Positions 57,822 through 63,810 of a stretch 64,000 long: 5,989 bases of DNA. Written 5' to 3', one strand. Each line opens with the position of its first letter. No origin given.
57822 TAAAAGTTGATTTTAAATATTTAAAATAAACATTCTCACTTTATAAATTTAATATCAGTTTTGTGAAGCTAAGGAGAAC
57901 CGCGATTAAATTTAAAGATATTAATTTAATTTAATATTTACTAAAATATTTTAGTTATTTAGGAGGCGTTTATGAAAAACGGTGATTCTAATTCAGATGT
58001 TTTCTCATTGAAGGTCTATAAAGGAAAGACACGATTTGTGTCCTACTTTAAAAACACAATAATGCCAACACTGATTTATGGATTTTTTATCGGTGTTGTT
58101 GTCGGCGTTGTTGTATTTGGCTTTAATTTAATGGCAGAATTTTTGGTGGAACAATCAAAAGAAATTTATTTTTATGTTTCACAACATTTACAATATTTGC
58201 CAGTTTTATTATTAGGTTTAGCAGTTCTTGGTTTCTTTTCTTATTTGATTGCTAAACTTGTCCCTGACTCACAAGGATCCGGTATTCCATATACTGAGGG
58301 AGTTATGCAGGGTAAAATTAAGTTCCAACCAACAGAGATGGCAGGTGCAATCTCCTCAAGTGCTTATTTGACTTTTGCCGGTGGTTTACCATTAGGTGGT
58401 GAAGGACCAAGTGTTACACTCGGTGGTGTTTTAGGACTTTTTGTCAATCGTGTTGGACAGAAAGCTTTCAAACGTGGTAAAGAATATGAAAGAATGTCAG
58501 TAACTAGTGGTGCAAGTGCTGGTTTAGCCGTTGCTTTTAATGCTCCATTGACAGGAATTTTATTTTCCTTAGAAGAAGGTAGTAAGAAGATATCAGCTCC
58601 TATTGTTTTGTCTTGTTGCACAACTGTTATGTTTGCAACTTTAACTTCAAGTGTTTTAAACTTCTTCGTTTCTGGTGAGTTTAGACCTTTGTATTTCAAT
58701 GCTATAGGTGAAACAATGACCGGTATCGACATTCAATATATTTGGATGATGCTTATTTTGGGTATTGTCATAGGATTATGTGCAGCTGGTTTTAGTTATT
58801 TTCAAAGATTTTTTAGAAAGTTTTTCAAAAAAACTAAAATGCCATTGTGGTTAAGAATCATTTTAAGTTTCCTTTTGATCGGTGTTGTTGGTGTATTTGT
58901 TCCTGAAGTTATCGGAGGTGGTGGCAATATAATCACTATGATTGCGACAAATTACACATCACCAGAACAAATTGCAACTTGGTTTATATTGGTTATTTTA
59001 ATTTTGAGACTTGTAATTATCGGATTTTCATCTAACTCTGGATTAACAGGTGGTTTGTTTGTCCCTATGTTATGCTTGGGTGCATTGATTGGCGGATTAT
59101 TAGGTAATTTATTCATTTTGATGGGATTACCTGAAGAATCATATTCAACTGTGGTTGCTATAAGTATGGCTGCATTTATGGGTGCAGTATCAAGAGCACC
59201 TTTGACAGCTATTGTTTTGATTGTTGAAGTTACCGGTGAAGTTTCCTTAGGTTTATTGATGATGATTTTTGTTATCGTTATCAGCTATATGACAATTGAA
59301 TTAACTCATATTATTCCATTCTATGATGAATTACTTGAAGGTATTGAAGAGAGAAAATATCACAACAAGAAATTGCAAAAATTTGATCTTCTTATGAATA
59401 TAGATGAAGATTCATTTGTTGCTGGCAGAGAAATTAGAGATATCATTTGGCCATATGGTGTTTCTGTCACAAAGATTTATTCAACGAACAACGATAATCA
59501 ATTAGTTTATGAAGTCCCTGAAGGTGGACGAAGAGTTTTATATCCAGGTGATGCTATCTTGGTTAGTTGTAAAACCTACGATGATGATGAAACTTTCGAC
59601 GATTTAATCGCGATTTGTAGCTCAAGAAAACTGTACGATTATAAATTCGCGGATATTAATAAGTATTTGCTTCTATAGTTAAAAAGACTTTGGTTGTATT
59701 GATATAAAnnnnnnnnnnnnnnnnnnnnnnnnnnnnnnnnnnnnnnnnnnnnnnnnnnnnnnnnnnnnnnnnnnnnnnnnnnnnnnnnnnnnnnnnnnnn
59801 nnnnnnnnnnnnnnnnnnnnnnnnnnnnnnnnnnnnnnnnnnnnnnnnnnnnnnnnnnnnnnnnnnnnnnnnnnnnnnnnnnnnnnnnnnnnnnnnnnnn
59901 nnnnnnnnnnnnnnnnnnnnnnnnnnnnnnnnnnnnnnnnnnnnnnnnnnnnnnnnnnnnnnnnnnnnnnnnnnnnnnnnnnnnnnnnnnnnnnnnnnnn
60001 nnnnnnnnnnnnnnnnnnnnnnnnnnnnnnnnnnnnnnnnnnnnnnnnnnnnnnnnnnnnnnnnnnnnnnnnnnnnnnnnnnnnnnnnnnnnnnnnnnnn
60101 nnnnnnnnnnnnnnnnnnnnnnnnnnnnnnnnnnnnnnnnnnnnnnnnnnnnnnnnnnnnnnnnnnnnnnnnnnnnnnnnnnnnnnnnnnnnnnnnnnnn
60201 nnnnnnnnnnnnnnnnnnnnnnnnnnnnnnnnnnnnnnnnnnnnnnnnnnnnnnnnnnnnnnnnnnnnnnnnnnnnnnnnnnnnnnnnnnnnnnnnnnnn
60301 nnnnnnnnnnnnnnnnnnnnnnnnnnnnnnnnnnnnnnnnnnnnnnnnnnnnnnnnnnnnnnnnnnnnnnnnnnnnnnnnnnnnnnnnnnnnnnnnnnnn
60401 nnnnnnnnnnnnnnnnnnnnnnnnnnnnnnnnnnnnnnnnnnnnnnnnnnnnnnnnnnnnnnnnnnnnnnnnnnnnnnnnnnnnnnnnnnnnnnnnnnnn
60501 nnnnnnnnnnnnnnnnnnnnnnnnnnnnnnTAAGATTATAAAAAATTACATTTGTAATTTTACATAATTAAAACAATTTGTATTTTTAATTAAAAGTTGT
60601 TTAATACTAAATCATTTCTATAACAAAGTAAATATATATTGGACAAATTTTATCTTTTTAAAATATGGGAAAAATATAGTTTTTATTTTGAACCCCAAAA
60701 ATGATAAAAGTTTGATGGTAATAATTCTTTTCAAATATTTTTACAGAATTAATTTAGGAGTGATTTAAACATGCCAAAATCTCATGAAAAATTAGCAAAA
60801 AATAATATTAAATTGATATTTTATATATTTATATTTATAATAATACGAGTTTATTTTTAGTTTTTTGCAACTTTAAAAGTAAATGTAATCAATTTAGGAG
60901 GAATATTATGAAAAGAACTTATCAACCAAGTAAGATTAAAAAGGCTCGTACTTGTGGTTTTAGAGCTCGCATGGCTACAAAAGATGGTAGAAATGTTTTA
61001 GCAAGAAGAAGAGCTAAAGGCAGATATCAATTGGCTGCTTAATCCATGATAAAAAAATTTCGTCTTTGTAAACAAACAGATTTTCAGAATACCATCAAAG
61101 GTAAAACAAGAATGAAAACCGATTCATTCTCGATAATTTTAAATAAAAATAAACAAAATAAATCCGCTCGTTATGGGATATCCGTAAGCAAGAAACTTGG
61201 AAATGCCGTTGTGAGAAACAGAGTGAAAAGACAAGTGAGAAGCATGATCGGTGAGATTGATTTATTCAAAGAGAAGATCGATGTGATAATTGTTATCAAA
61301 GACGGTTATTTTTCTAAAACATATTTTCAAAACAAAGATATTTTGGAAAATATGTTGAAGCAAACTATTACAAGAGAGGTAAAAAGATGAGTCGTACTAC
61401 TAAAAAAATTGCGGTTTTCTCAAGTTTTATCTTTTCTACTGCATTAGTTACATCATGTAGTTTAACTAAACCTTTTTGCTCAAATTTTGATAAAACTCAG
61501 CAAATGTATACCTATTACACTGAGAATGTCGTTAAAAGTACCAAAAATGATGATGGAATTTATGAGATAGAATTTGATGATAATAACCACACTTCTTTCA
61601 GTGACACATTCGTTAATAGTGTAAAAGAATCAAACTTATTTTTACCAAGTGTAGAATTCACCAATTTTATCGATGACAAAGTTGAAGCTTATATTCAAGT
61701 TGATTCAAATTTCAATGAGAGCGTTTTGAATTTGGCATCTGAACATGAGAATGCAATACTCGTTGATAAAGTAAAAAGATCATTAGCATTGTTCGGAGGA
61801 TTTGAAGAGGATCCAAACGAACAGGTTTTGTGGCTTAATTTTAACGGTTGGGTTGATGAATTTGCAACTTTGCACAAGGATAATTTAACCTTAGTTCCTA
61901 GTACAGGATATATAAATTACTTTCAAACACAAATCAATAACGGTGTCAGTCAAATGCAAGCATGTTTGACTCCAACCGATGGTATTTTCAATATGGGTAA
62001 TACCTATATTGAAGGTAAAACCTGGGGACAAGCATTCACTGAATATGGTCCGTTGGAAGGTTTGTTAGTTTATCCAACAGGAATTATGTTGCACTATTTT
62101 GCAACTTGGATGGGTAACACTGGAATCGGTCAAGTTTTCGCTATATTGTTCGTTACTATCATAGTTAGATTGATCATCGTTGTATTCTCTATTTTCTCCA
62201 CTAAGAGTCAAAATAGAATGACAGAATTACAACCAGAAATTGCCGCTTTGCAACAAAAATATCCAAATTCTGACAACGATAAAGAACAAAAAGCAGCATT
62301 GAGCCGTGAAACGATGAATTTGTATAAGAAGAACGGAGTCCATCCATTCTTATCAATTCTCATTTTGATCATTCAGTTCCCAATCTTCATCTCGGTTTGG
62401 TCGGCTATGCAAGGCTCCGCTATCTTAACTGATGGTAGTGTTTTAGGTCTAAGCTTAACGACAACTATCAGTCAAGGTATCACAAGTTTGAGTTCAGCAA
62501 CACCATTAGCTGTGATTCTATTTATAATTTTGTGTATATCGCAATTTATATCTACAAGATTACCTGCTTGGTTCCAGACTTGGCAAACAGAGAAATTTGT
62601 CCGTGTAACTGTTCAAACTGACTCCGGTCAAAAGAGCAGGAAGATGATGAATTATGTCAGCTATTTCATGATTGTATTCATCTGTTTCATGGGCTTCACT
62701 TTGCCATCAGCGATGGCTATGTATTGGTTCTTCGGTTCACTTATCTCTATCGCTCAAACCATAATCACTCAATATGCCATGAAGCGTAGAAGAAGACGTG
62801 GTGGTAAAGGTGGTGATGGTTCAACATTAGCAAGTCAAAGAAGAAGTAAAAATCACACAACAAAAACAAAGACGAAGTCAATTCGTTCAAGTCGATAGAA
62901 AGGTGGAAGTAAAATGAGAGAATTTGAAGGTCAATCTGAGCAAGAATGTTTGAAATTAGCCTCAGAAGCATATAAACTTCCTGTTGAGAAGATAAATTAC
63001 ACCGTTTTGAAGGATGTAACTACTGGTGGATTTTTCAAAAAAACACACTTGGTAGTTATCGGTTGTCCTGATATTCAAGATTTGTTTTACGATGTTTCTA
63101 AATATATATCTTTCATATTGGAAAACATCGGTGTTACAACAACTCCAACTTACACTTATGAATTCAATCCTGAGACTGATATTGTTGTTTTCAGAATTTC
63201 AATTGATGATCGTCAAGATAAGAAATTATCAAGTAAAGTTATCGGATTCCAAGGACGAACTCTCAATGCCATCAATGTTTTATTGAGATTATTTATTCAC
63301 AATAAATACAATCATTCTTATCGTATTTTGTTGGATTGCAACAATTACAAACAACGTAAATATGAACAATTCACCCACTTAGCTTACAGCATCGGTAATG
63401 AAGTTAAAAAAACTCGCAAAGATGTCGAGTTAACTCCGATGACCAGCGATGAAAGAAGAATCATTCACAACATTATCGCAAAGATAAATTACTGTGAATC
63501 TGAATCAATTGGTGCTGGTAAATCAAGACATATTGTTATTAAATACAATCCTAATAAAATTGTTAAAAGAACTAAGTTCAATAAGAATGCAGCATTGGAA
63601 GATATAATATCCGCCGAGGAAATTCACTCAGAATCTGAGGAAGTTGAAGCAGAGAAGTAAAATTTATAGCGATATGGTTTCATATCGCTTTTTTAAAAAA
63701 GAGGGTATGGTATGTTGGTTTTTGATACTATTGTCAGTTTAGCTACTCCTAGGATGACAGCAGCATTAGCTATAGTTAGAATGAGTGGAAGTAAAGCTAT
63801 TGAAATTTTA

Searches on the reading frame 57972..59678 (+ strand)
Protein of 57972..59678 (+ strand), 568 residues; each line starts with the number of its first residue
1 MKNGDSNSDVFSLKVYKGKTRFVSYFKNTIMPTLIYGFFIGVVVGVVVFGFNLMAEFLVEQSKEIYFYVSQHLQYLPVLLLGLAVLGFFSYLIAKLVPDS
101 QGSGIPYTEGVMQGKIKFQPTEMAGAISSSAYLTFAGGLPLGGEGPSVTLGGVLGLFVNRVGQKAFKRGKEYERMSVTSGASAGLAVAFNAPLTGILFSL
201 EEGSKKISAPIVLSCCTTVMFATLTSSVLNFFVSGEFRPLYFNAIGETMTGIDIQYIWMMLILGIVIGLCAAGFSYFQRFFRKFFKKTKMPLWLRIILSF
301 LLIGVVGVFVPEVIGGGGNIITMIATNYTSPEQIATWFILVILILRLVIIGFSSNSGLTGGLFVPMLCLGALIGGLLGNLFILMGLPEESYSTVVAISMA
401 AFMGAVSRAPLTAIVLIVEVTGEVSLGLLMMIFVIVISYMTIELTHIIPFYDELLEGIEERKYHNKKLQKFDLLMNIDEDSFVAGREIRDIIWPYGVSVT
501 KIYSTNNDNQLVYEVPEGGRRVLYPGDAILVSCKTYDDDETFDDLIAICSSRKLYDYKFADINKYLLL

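Call 7: search_protein_families(library=ncbifam, proteins=[window:57972-59678:+], max_evalue=0.00001)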
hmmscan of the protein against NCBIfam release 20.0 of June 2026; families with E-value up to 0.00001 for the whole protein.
window:57972-59678:+ (568 aa): 3 families
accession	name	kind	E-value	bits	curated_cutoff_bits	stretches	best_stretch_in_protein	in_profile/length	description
NF003640.0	PRK05277.1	equivalog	2e-59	201.5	350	1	25-461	25-453/471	H(+)/Cl(-) exchange transporter ClcA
NF002505.0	PRK01862.1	equivalog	3.5e-37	128.3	482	1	34-462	25-439/577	ClcB-like voltage-gated chloride channel protein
NF002437.0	PRK01610.1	equivalog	2.4e-22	79.6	425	1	131-444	118-415/429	voltage-gated ClC-type chloride channel ClcB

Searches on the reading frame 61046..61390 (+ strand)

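Call 8: search_protein_families(library=ncbifam, proteins=[window:61046-61390:+], max_evalue=0.00001)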
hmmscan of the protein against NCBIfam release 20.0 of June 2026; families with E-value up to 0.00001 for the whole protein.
window:61046-61390:+ (114 aa): 1 family
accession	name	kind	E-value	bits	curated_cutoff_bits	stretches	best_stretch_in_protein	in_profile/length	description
TIGR00188.1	rnpA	equivalog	3.1e-21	75.7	38.35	1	5-107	5-107/111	ribonuclease P protein component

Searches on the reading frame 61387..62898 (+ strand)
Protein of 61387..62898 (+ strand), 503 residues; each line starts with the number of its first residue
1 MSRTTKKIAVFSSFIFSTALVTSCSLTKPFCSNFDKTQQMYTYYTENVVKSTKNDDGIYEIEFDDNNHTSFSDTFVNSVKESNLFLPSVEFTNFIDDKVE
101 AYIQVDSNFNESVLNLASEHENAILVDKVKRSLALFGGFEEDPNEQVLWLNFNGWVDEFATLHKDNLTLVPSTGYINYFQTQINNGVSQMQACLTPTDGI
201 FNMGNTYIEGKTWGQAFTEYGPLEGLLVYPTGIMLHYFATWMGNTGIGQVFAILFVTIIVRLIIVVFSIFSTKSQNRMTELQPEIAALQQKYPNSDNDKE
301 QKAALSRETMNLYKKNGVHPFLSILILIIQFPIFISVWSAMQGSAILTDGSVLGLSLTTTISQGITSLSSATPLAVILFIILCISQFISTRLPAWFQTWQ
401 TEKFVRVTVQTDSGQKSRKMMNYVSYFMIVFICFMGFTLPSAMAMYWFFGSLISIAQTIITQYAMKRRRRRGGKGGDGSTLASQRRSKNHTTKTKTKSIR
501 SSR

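Call 8: search_protein_families(library=ncbifam, proteins=[window:61387-62898:+], max_evalue=0.00001)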
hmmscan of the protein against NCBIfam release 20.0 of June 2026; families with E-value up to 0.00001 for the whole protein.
window:61387-62898:+ (503 aa): 22 families
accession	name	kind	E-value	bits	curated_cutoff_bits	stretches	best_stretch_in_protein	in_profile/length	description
NF002567.0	PRK02201.1-2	equivalog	8.8e-39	133.7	452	1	73-463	277-634/651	membrane protein insertase YidC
TIGR03592.1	yidC_oxa1_cterm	subfamily_domain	1.8e-36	126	84.3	1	250-462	3-190/191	membrane protein insertase YidC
NF002566.0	PRK02201.1-1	equivalog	2.8e-32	112.1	342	1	218-471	112-366/380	membrane protein insertase YidC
NF002803.0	PRK02944.1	equivalog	3.3e-27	95.5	377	1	226-467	39-247/255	YidC family membrane integrase SpoIIIJ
NF002350.0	PRK01315.1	equivalog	5.9e-24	84.8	282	1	243-461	36-254/329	membrane protein insertase YidC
NF002569.0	PRK02201.1-4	equivalog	1.4e-23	83.5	882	1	212-461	454-696/715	membrane protein insertase YidC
NF002687.0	PRK02463.1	equivalog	4.8e-23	81.5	425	1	224-471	38-257/307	membrane protein insertase YidC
NF002353.0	PRK01318.1-4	equivalog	3.2e-22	78.9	365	1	230-338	362-460/596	membrane protein insertase YidC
NF002568.0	PRK02201.1-3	equivalog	3e-21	75.7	570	1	212-466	341-589/607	membrane protein insertase YidC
NF002357.0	PRK01318.2-4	equivalog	7.7e-20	71.1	479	1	227-470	317-521/532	membrane protein insertase YidC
NF002570.0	PRK02201.1-5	equivalog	1.2e-19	70.6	416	1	210-473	111-380/396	membrane protein insertase YidC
NF002355.0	PRK01318.2-2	equivalog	1.2e-19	70.3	891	1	222-468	378-600/602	membrane protein insertase YidC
NF002352.0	PRK01318.1-3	equivalog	6.5e-18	65.1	447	1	234-341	361-458/562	membrane protein insertase YidC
NF002899.0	PRK03449.1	equivalog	2.6e-17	63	276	1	243-345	26-122/359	membrane protein insertase YidC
NF002356.0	PRK01318.2-3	equivalog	3e-17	62.2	460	1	240-465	368-575/627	membrane protein insertase YidC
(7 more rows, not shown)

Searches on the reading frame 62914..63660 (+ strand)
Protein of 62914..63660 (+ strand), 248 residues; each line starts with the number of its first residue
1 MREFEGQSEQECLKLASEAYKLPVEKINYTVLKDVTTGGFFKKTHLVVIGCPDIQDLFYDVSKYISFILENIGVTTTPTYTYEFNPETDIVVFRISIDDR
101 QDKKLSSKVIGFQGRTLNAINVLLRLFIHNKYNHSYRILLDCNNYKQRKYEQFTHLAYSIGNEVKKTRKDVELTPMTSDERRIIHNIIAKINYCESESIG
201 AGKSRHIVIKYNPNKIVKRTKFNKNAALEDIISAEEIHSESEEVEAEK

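Call 8: search_protein_families(library=ncbifam, proteins=[window:62914-63660:+], max_evalue=0.00001)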
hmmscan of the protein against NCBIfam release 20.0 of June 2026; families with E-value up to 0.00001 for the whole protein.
window:62914-63660:+ (248 aa): 1 family
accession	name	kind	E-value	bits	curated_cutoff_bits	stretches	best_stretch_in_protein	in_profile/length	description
NF041568.1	Jag_EloR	equivalog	9e-33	114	145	1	4-210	4-202/203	RNA-binding cell elongation regulator Jag/EloR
